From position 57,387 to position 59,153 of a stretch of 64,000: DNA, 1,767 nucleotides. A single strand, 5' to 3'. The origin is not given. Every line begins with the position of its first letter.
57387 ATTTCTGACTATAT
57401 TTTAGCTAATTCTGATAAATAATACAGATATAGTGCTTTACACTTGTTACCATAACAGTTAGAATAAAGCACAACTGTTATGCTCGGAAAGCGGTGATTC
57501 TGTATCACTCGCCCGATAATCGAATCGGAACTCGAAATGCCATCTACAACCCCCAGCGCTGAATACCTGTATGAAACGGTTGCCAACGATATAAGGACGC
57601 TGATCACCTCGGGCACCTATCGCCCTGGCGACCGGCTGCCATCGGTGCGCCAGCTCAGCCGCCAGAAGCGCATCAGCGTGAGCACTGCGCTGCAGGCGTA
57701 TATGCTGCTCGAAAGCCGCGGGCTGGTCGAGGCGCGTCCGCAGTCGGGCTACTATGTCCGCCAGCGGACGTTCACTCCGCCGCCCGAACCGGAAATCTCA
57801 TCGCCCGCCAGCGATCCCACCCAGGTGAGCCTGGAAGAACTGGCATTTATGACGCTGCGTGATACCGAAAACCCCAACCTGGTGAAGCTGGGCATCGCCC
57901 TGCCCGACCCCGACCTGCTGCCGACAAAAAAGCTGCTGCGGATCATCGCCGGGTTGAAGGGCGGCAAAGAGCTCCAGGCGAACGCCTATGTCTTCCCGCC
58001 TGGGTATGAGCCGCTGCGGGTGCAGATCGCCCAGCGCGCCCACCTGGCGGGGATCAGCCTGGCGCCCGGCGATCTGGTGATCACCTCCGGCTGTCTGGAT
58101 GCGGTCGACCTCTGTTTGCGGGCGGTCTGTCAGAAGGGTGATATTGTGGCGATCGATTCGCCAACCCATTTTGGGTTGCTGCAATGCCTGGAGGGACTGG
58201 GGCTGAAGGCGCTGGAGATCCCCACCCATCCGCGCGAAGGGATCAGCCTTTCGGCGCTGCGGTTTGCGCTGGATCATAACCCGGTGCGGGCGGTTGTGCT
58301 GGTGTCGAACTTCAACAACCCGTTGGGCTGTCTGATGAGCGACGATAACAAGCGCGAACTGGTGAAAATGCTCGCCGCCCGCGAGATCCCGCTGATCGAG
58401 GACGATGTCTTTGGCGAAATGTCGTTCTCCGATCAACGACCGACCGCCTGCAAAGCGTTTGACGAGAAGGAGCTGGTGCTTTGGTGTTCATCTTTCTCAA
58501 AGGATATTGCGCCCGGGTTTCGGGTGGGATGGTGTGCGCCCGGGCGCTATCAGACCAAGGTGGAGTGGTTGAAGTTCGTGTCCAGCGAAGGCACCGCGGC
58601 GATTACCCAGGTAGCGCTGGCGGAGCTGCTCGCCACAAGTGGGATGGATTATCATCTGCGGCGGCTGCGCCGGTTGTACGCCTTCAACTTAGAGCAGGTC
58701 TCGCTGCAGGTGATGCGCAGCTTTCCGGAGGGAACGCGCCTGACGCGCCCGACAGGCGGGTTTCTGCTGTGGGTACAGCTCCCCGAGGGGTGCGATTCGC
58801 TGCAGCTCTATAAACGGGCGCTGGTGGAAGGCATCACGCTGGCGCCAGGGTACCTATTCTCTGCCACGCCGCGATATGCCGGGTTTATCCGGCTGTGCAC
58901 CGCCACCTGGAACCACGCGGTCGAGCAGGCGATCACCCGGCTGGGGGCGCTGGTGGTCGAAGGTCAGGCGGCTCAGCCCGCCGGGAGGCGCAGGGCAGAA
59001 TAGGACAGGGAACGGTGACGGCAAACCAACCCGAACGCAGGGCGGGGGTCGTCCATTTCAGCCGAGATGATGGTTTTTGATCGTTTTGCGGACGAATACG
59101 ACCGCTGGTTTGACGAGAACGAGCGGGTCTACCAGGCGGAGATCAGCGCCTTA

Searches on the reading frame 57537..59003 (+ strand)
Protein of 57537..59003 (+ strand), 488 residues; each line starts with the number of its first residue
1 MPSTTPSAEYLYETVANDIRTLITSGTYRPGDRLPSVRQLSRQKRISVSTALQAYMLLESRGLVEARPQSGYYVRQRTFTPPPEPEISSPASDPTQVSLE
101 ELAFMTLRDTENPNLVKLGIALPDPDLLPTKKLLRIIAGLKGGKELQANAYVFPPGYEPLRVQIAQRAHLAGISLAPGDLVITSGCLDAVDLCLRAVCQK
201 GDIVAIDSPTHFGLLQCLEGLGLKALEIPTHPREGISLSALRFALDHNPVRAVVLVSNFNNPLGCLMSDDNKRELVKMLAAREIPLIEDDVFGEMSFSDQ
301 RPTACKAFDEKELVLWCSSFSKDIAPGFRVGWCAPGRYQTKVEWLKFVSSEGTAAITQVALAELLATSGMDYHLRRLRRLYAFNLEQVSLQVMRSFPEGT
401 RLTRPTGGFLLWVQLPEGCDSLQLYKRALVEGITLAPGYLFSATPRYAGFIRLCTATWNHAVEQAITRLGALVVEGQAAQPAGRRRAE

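Call 40: find_encoding_contigs(protein=window:57537-59003:+, flank=10000, max_places=1)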
Protein window:57537-59003:+ (488 aa): 22 contigs read that carry it; 1 place shown.
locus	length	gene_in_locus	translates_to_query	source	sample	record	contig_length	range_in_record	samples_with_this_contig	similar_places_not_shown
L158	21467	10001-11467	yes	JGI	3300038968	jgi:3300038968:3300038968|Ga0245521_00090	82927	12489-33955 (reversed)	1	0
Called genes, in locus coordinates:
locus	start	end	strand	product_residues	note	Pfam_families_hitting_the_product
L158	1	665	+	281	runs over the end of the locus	PF01261:AP_endonuc_2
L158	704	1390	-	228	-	-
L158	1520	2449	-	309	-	PF13616:Rotamase_3, PF00639:Rotamase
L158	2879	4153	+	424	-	PF02403:Seryl_tRNA_N, PF00587:tRNA-synt_2b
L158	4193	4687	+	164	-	PF04306:DUF456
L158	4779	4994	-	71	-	PF03966:Trm112p (weak)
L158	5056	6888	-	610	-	PF12229:PG_binding_4, PF04294:VanW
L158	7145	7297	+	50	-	-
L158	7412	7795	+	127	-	-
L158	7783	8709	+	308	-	-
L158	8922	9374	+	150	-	PF11680:DUF3276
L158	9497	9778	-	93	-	PF11142:DUF2917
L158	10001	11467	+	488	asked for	PF00392:GntR, PF00155:Aminotran_1_2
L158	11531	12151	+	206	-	PF01209:Ubie_methyltran (faint), PF13489:Methyltransf_23, PF13649:Methyltransf_25, PF08241:Methyltransf_11, PF08242:Methyltransf_12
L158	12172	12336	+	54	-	-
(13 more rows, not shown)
